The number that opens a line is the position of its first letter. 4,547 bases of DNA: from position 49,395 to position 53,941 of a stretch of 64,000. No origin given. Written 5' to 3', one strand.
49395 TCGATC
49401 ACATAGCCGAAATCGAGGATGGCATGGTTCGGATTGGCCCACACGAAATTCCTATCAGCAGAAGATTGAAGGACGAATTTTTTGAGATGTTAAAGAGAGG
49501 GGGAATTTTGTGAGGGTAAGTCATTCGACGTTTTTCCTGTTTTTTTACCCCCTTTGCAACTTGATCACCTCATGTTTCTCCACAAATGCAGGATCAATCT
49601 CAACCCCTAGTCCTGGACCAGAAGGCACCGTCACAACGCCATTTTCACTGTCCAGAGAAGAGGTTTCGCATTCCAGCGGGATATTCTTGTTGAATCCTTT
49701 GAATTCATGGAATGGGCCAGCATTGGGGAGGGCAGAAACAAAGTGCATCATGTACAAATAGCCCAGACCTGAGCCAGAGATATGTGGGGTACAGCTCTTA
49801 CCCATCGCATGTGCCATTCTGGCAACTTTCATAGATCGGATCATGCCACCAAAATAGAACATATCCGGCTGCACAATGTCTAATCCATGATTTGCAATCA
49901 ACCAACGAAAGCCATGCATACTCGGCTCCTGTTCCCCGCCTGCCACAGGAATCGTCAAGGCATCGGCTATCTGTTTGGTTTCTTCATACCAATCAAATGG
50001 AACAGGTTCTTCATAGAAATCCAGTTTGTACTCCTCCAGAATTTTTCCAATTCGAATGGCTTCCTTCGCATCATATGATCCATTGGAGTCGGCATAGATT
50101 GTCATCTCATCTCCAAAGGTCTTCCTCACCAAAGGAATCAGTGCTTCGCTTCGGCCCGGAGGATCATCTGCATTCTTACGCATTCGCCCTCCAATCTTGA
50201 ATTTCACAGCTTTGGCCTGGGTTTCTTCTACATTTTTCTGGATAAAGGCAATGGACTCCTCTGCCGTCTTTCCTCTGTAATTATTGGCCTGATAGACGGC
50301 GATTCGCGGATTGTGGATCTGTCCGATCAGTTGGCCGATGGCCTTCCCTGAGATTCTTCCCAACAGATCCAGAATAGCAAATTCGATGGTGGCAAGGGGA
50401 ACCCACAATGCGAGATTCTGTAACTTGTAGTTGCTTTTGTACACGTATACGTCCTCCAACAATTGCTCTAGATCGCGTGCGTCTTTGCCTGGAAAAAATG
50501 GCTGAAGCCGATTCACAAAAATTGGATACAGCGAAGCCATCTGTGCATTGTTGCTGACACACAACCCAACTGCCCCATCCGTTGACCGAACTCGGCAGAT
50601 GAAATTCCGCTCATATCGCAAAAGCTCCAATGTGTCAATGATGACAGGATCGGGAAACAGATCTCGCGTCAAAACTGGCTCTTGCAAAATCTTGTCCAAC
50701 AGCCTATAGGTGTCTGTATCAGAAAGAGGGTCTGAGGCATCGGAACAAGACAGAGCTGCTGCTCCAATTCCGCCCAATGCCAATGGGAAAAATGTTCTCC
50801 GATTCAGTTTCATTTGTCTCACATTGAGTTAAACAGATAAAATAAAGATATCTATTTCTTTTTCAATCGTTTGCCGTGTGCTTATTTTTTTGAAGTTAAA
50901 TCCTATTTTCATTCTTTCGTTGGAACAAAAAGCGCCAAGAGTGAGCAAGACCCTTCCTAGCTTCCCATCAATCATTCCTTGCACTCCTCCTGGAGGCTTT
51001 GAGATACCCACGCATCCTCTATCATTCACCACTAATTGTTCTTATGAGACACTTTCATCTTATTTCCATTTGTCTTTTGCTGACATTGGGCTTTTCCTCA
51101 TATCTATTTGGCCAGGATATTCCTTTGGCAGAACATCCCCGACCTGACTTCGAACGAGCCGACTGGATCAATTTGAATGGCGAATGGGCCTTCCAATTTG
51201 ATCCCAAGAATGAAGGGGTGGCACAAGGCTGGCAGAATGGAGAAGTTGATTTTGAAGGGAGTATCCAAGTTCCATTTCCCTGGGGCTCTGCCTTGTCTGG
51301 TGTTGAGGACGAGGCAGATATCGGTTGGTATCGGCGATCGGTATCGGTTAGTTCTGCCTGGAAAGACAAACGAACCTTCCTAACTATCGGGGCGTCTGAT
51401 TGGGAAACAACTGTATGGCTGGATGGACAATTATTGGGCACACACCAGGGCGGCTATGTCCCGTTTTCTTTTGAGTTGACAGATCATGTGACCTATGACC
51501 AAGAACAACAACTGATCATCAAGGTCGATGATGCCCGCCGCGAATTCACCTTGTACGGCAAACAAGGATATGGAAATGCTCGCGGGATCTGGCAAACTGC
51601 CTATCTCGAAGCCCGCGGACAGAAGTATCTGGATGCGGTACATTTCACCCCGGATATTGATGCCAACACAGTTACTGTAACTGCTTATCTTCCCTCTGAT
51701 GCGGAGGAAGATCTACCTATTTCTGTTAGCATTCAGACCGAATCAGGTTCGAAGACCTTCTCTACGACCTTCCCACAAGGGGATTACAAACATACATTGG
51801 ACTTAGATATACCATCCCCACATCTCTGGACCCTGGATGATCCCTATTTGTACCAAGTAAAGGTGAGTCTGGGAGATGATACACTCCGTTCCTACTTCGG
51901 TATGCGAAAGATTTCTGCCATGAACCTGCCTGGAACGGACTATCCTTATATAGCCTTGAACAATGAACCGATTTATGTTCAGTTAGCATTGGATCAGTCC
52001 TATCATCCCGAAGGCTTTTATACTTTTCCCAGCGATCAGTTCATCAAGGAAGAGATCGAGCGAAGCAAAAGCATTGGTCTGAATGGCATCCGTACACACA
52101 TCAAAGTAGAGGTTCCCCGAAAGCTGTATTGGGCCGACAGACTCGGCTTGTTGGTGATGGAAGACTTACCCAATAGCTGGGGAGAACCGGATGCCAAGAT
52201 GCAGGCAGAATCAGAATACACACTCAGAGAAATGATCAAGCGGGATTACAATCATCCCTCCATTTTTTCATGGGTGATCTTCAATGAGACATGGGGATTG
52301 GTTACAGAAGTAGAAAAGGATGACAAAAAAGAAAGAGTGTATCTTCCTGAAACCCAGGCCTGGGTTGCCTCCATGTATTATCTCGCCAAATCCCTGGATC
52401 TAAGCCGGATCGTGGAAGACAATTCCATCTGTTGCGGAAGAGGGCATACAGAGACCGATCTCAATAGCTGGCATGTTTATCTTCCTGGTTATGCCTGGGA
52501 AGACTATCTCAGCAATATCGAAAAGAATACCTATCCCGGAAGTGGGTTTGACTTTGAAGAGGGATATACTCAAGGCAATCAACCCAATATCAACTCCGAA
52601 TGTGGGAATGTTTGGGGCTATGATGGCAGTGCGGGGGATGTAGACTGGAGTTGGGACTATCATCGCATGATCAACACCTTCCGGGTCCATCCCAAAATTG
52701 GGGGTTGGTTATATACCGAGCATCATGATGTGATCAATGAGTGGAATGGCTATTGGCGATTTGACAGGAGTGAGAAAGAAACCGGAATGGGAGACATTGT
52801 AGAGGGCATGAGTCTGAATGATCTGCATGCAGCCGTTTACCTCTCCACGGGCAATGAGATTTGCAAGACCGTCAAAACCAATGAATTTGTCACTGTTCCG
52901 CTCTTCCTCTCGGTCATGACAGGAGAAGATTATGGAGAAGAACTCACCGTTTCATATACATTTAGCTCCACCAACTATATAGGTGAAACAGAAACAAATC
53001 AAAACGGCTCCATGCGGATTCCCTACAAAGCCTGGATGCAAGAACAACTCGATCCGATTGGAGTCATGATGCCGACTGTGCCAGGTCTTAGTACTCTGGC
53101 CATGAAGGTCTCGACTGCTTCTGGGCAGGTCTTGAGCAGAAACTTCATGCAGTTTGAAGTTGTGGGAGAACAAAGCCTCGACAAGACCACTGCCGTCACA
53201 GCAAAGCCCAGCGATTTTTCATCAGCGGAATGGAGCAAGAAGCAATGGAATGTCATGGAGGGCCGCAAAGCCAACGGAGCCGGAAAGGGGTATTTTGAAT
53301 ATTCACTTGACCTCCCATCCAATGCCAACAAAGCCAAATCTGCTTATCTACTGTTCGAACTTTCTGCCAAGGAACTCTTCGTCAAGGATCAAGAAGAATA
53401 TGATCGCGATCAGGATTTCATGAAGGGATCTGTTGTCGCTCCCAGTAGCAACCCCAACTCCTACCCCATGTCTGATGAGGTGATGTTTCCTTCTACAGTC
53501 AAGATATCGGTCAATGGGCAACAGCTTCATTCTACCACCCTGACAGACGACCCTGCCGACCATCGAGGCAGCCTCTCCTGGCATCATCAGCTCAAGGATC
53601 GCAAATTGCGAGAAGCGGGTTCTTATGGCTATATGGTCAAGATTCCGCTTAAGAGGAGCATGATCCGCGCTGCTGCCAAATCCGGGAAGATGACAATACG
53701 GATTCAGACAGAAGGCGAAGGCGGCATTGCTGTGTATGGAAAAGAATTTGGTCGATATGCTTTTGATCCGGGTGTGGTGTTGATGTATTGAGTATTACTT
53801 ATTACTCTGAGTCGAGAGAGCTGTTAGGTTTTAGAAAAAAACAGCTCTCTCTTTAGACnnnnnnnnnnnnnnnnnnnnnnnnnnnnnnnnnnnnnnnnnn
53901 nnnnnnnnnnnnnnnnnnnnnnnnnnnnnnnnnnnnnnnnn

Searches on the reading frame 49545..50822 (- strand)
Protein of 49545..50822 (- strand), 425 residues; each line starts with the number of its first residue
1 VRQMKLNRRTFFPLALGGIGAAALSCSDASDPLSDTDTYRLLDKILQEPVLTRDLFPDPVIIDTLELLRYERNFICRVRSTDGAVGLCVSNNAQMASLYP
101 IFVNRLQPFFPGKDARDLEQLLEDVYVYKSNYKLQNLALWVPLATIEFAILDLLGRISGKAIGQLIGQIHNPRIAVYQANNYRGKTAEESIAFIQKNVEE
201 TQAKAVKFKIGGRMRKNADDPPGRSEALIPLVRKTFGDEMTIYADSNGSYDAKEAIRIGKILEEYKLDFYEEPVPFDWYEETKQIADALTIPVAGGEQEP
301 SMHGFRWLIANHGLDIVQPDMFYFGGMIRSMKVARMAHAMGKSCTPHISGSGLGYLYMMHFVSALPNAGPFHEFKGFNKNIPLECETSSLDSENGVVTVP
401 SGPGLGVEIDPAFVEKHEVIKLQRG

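Call 9: search_protein_families(library=pfam, proteins=[window:49545-50822:-])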
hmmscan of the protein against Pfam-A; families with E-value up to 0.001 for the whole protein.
window:49545-50822:- (425 aa): 1 family
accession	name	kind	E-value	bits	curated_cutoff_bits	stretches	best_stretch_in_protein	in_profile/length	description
PF13378.12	MR_MLE_C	-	2.8e-51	174.8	29.4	1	193-411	5-217/219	Enolase C-terminal domain-like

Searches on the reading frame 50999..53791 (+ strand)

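Call 9: search_protein_families(library=pfam, proteins=[window:50999-53791:+])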
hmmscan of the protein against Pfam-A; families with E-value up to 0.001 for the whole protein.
window:50999-53791:+ (930 aa): 4 families
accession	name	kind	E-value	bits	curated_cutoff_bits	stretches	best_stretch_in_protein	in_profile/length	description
PF02837.24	Glyco_hydro_2_N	-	2e-15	57.6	28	1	58-176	3-133/169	Glycosyl hydrolases family 2, sugar binding domain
PF00703.27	Glyco_hydro_2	-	4.8e-11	43.8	23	1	210-303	2-109/109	Glycosyl hydrolases family 2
PF02836.23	Glyco_hydro_2_C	-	1.5e-07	31.3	21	1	349-538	38-213/302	Glycosyl hydrolases family 2, TIM barrel domain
PF22666.2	Glyco_hydro_2_N2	-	7e-05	23.4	27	1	110-180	51-121/167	Glycosyl hydrolase 2 galactose-binding domain-like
